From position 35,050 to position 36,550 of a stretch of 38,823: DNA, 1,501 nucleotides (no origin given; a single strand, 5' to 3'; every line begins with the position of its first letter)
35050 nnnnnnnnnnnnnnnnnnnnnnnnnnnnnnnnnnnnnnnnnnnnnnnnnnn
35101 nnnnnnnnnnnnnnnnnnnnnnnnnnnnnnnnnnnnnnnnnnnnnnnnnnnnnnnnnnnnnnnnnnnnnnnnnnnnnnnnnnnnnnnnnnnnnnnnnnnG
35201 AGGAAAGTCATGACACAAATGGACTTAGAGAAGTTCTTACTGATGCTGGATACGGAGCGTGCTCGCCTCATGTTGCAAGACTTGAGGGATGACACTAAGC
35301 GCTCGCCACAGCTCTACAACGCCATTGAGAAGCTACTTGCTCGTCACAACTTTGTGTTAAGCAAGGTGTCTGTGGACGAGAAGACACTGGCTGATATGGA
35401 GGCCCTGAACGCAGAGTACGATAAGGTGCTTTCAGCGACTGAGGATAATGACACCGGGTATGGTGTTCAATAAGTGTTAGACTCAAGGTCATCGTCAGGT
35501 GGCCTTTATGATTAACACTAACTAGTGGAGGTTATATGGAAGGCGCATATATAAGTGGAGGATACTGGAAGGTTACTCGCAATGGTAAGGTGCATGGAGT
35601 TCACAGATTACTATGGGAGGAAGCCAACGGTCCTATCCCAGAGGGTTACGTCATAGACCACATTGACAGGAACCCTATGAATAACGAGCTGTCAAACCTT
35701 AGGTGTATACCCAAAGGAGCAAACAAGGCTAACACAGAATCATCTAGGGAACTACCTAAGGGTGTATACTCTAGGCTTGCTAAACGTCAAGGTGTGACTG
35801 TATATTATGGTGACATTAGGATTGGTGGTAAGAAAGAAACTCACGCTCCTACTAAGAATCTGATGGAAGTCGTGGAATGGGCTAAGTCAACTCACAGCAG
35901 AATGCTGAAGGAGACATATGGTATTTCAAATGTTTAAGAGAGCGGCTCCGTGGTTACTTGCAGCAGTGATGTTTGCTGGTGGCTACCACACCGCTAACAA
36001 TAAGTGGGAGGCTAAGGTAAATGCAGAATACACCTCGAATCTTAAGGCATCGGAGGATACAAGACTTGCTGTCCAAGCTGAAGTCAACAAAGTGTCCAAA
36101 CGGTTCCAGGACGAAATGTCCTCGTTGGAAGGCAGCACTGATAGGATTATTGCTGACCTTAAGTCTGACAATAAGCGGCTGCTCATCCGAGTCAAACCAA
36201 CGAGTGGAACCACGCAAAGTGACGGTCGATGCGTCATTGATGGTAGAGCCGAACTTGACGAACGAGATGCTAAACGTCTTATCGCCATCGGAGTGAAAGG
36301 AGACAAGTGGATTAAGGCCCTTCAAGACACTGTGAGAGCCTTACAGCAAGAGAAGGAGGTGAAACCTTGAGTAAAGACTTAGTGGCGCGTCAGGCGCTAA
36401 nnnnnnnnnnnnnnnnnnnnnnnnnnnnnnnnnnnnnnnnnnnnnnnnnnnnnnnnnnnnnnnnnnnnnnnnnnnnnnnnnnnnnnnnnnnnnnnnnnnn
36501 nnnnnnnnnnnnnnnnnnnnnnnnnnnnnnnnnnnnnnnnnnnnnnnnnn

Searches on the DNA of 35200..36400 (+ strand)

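Call 86: search_dna_similar(query=window:35200-36400:+, collection=phages, mode=near, max_rows=12, rows=spread)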
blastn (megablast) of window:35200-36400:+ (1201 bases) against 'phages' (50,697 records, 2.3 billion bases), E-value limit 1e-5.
Records with a match: 308; places in all: 313; records where one place covers at least 80% of the query: 5.
Best place of each record, by identity: 95-99% 1; 90-95% 139; 80-90% 47; 60-80% 121.
By first word of the organism name: Klebsiella 118; Escherichia 89; Salmonella 39; Kayfunavirus 15; Enterobacter 10; Citrobacter 8; Shigella 6; Cronobacter 5; Aeromonas 3; Bacteriophage 2; and 11 more.
By host as written in the record: Klebsiella pneumoniae 56; Escherichia coli 46; - 34; Salmonella enterica subsp. enterica serovar Typhi 23; Klebsiella pneumoniae 135080 14; Salmonella enterica subsp. enterica serovar Typhi strain BRD948 10; Klebsiella michiganensis 9; Klebsiella pneumoniae K80 6; and 76 more.
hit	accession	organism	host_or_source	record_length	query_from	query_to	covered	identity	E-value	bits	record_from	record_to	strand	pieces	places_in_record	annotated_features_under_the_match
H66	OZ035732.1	Kayfunavirus PDP351P3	-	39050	10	1201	99%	93.5%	0e+0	1770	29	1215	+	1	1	record has no annotation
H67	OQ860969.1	Salmonella phage ST55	Salmonella enterica subsp. enterica ...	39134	10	1201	67%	93.7%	0e+0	1198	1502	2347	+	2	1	Rz-like lysis protein | DNA packaging protein A | terminase large subunit | class II holin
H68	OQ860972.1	Salmonella phage ST45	Salmonella enterica subsp. enterica ...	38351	10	1201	67%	93.2%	0e+0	1176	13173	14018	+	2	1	Rz-like lysis protein | DNA packaging protein A | terminase large subunit | class II holin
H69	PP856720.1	Salmonella phage vB_STmST19_KE18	Salmonella enterica subsp. enterica ...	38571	10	1201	66%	92.9%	0e+0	1157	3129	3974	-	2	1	Rz-like spanin | terminase small subunit | holin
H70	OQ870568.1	Escherichia phage Zappy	Escherichia coli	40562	10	1159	63%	92.6%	0e+0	1085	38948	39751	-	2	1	hypothetical protein (x3)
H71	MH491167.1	Cronobacter phage GW1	Cronobacter turicensis cro1541A1-1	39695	1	1199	58%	84.4%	2e-95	675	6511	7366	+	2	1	endopeptidase Rz | DNA packaging protein A | DNA packaging protein | class II holin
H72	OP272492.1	Enterobacter phage 03_vB_Eclo_IJM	Enterobacter cloacae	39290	1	325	27%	85.8%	5e-92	344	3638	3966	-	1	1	DNA packaging protein A | hypothetical protein | class II holin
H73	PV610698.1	Klebsiella phage MT09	Klebsiella pneumoniae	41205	927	1089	14%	77.1%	7e-16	92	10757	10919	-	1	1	record has no annotation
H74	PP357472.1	Klebsiella phage 175024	Klebsiella pneumoniae 135080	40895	927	1089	14%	77.0%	7e-16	92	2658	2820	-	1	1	hypothetical protein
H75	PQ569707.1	Klebsiella phage vB_Kpn_K74_evo5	Klebsiella pneumoniae K80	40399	927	1086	13%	77.8%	2e-17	97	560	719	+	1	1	Rz-like spanin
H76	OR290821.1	Klebsiella phage PCCM_KpP1172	Klebsiella pneumoniae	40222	927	1086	13%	77.2%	7e-16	92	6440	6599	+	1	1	Rz-like spanin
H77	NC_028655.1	Yersinia phage vB_YenP_AP10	Yersinia enterocolitica 6471/76-c ...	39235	924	983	5%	93.3%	3e-15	90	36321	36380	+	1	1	Rz-like spanin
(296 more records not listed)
